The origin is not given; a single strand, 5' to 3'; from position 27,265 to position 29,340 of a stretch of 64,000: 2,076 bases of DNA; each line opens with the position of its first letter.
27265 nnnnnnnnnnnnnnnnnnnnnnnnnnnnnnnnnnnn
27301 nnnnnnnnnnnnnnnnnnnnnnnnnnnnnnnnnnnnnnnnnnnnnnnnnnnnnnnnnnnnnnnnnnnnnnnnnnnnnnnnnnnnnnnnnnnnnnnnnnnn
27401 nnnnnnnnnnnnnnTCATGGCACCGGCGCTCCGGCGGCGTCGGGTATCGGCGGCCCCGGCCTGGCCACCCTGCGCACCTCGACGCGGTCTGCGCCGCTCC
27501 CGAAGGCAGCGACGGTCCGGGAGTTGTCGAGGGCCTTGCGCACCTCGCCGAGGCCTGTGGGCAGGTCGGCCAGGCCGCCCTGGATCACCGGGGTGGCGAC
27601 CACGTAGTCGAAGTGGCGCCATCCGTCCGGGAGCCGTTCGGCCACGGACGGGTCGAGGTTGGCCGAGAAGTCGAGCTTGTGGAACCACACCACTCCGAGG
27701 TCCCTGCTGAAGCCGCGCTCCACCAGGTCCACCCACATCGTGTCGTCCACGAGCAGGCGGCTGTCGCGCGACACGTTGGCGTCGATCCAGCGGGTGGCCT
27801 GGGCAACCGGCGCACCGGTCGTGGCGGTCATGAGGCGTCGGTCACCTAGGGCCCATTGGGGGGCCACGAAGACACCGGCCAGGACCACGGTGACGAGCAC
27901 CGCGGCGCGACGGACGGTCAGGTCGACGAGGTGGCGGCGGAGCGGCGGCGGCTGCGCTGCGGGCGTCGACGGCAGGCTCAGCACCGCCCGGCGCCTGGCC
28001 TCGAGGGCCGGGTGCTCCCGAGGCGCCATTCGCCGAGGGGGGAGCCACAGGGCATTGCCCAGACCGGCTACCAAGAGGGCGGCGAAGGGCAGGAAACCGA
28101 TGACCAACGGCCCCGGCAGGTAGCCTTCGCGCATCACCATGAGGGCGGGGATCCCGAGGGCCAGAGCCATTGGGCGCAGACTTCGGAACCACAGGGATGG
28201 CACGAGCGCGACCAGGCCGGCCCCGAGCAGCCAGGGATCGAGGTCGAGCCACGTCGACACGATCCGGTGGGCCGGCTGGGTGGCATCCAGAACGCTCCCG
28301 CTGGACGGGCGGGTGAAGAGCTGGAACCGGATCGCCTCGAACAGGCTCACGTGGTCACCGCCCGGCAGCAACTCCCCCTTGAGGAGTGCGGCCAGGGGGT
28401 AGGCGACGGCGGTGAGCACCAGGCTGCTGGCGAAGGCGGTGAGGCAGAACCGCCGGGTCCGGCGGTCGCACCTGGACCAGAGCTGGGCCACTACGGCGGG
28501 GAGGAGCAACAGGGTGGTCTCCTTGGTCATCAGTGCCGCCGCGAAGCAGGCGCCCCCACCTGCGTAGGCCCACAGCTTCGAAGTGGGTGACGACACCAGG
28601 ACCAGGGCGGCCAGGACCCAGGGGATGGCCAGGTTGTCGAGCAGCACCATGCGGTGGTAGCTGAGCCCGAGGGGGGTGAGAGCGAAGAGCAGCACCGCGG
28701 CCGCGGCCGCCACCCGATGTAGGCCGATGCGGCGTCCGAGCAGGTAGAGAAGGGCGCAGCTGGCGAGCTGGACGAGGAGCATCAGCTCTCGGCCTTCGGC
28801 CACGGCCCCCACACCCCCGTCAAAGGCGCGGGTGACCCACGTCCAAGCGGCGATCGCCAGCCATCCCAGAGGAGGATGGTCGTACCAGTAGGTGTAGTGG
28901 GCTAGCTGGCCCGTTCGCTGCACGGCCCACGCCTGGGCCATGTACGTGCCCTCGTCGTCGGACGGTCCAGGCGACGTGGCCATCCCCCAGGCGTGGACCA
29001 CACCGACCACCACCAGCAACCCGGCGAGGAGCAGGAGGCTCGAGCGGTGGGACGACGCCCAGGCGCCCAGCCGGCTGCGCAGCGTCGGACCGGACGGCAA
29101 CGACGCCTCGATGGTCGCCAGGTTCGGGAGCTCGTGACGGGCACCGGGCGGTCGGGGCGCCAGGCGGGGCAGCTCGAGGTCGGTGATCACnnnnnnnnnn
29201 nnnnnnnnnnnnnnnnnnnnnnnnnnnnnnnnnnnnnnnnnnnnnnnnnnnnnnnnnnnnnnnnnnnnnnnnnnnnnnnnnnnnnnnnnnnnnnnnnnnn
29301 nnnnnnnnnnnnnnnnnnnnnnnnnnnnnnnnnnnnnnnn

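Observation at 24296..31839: ECF sigma/anti-sigma-led eight-gene envelope glycan cluster: GT2 synthase, GT-C transferase, GH8 glycanase, DivIVA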

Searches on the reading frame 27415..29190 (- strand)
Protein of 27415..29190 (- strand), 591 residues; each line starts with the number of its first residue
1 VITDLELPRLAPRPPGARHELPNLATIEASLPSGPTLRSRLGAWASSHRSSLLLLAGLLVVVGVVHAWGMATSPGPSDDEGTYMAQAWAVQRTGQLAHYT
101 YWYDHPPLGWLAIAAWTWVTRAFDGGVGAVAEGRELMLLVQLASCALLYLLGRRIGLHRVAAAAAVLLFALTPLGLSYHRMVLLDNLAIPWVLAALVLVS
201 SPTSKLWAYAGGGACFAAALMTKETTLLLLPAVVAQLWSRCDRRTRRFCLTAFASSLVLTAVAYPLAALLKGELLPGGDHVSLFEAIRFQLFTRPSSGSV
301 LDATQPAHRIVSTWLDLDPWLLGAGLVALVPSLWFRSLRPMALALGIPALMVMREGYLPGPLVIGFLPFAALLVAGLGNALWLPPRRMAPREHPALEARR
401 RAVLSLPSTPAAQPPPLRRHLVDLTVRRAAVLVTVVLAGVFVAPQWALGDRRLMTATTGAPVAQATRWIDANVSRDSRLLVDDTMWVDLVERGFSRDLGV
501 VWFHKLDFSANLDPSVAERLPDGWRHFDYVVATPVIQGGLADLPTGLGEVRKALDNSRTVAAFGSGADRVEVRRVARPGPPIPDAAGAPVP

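Call 4: search_protein_families(library=pfam, proteins=[window:27415-29190:-], max_evalue=0.01)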
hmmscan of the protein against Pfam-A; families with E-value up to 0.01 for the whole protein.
window:27415-29190:- (591 aa): 2 families
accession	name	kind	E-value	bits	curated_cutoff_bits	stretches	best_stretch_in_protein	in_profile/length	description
PF13231.12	PMT_2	-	1.6e-07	32.1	26.1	1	104-261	1-153/160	Dolichyl-phosphate-mannose-protein mannosyltransferase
PF02366.24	PMT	-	0.0032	17.5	22.7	1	136-261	88-227/245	Dolichyl-phosphate-mannose-protein mannosyltransferase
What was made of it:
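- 27415..29190 (-): GT-C fold glycosyltransferase (591 aa), the obligate partner of the GT2. PMT_2 1.6e-7 (call 4).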

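Call 5: search_protein_families(library=ncbifam, proteins=[window:27415-29190:-], max_evalue=0.01)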
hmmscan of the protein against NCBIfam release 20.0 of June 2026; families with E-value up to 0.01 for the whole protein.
window:27415-29190:- (591 aa): 0 families

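Call 31: search_solved_structures(query=A1, max_evalue=1)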
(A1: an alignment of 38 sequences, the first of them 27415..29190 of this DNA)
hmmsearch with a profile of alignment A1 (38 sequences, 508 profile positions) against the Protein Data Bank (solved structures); distinct sequences matched with E-value up to 1: 0.
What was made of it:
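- On Protein O-mannosyltransferase Pmt (GT39): The family profile finds no solved PMT by sequence (call 31).
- Tried and rejected: No hit even at E <= 1 (call 31).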

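Call 39: find_homologous_proteins(query=window:27415-29190:-, max_evalue=0.00001)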
Query window:27415-29190:- (591 aa): 1487 proteins with E <= 0.00001 among 8000 candidates; the best 120 are listed.
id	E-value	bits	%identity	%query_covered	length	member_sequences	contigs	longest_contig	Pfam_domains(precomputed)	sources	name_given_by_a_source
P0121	0.0e+0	1304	100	100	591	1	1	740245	PF13231.13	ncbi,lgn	-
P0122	0.0e+0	1099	85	99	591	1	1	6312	PF13231.13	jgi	jgi:hypothetical protein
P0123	0.0e+0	1097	85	100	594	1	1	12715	PF13231.13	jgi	jgi:hypothetical protein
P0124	0.0e+0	1079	84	100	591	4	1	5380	PF13231.13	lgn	-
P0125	0.0e+0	1041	82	99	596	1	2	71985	PF02366.25,PF13231.13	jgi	-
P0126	1.5e-286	970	77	98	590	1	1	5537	-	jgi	jgi:hypothetical protein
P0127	8.1e-240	815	68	97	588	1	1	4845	PF13231.13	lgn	-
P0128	4.1e-237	806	67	92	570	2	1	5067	PF02366.25,PF13231.13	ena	-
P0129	1.5e-235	801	66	98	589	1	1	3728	-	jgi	jgi:hypothetical protein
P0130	3.6e-234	797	68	91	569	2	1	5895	-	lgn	-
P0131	2.2e-192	659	61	90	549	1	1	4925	PF13231.13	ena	-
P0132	4.4e-170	585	55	92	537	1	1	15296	PF13231.13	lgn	-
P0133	9.3e-170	584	53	95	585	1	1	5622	PF13231.13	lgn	-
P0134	1.3e-169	584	52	98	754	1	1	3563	PF13231.13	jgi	jgi:hypothetical protein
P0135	4.4e-168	578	55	93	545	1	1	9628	-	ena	-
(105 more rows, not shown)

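Call 56: predict_structure(alignment_id=A4)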
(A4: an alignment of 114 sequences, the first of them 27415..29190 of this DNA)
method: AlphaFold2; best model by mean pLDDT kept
length: 591 residues; sequences in the alignment: 114
mean_pLDDT: 90.3   pTM: 0.90
mean pLDDT of the five models: 90.3, 89.9, 89.6, 89.3, 88.2
residues with pLDDT >= 90: 454; 70-90: 81; 50-70: 42; < 50: 14
segments of 3 or more residues with pLDDT < 50: 1-10, 587-590
pLDDT, mean of each block of 10 residues (from residue 1): 43 60 56 90 96 98 97 93 93 81 81 96 86 96 98 96 98 97 97 98 92 98 96 97 94 98 93 88 90 92 96 96 97 97 98 93 97 98 76 69 84 83 94 96 97 96 97 98 96 94 86 84 95 96 93 97 97 87 52 51
secondary structure, 60 per line:
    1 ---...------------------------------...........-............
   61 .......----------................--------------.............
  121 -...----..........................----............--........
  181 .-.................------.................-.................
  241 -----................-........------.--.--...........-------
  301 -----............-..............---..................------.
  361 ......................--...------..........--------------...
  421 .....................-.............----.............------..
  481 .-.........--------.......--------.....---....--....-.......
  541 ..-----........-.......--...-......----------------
elements in order: H37-47 H49-67 H78-93 H108-120 H129-154 H159-170 H173-181 H183-199 H206-222 H224-240 H246-261 H263-270 H283-293 H306-317 H319-332 H336-353 H360-382 H394-403 H418-441 H443-455 H460-472 E479-481 H483-491 E500-502 H503-506 H515-519 H523-526 E529-532 H534-542 H548-555 E557-563 E570-575
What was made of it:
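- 27415..29190 (-): AF2 pLDDT 90.3 (call 56).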

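Call 60: fold_search(model_id=the predicted structure, library=pdb)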
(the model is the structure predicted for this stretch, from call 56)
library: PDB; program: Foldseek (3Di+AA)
matches with E <= 10: 544; with E <= 0.001: 37
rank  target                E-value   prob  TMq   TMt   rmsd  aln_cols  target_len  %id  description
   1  5f15                  1.5e-09  1.00  0.54  0.58  16.2       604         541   18  Crystal Structure of ArnT from Cupriavidus metallidurans bound to Undecaprenyl phosphate (released 2016-02-17)
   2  5ezm                  1.5e-08  1.00  0.51  0.56  16.4       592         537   18  Crystal Structure of ArnT from Cupriavidus metallidurans in the apo state (released 2016-02-17)
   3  8age_A                8.7e-08  1.00  0.52  0.49   9.9       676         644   10  Structure of yeast oligosaccharylransferase complex with acceptor peptide bound (released 2022-12-07)
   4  7oci_F                8.7e-08  1.00  0.51  0.48  10.4       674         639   10  Cryo-EM structure of yeast Ost6p containing oligosaccharyltransferase complex (released 2022-02-16)
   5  9n9j_I                2.0e-07  1.00  0.50  0.43  12.2       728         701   11  Structure of a GRP94 folding intermediate engaged with a CCDC134- and FKBP11-bound secretory translocon (released 2025-11-19)
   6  8agb_A                2.2e-07  1.00  0.52  0.49  11.8       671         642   10  Structure of yeast oligosaccharylransferase complex with lipid-linked oligosaccharide bound (released 2022-12-07)
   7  3wak                  2.8e-07  1.00  0.48  0.35  11.2       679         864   11  Crystal structure of the Archaeoglobus fulgidus oligosaccharyltransferase (O29867_ARCFU) in the apo form (released 2013-10-30)
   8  7e9s_A                3.5e-07  1.00  0.48  0.35  13.9       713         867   12  Archaeal oligosaccharyltransferase AglB from Archaeoglobus fulgidus in complex with an inhibitory peptide and a dolich (released 2021-09-08)
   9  8b6l_I                3.9e-07  1.00  0.49  0.44  12.8       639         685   12  Subtomogram average of the human Sec61-TRAP-OSTA-translocon (released 2022-12-07)
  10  9s6t_A                6.1e-07  1.00  0.48  0.57   8.8       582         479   13  Ternary cryo-EM structure of chicken ALG12 with Dol25-PP-GlcNAc2Man7, Dol25-P-Man, and Fab (released 2026-03-18)
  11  6c26_A                6.6e-07  1.00  0.49  0.46  11.6       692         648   10  The Cryo-EM structure of a eukaryotic oligosaccharyl transferase complex (released 2018-01-31)
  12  8agc_A                6.9e-07  1.00  0.50  0.44  11.3       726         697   10  Structure of yeast oligosaccharylransferase complex with lipid-linked oligosaccharide and non-acceptor peptide bound (released 2022-12-07)
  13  8pn9_A                1.0e-06  1.00  0.49  0.45  12.6       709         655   10  Structure of human oligosaccharyltransferase OST-A complex bound to NGI-1 (released 2024-05-08)
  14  6ezn_F                1.3e-06  1.00  0.50  0.47  11.1       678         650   11  Cryo-EM structure of the yeast oligosaccharyltransferase (OST) complex (released 2018-01-17)
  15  6s7o_A                1.5e-06  1.00  0.47  0.44  11.3       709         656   10  Cryo-EM structure of human oligosaccharyltransferase complex OST-A (released 2019-12-18)
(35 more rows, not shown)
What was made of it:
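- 27415..29190 (-): Foldseek hits: ArnT 1.5e-9, STT3/AglB/PglB, ALG12/9/3, Pmt4, AftD and Emb (call 60).
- On GtrB/GtrA/GT-C three-component glycosylation: AF2 pLDDT 90.3 and Foldseek ArnT 1.5e-9 (calls 56, 60).
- Checked: The GT-C fold is confirmed by an AF2 model (pLDDT 90.3) and Foldseek (calls 56, 60).
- The GT-C fold matches ArnT, OST, ALG and Pmt (call 60). The GT-C resembles ArnT, OST and Pmt (call 60).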
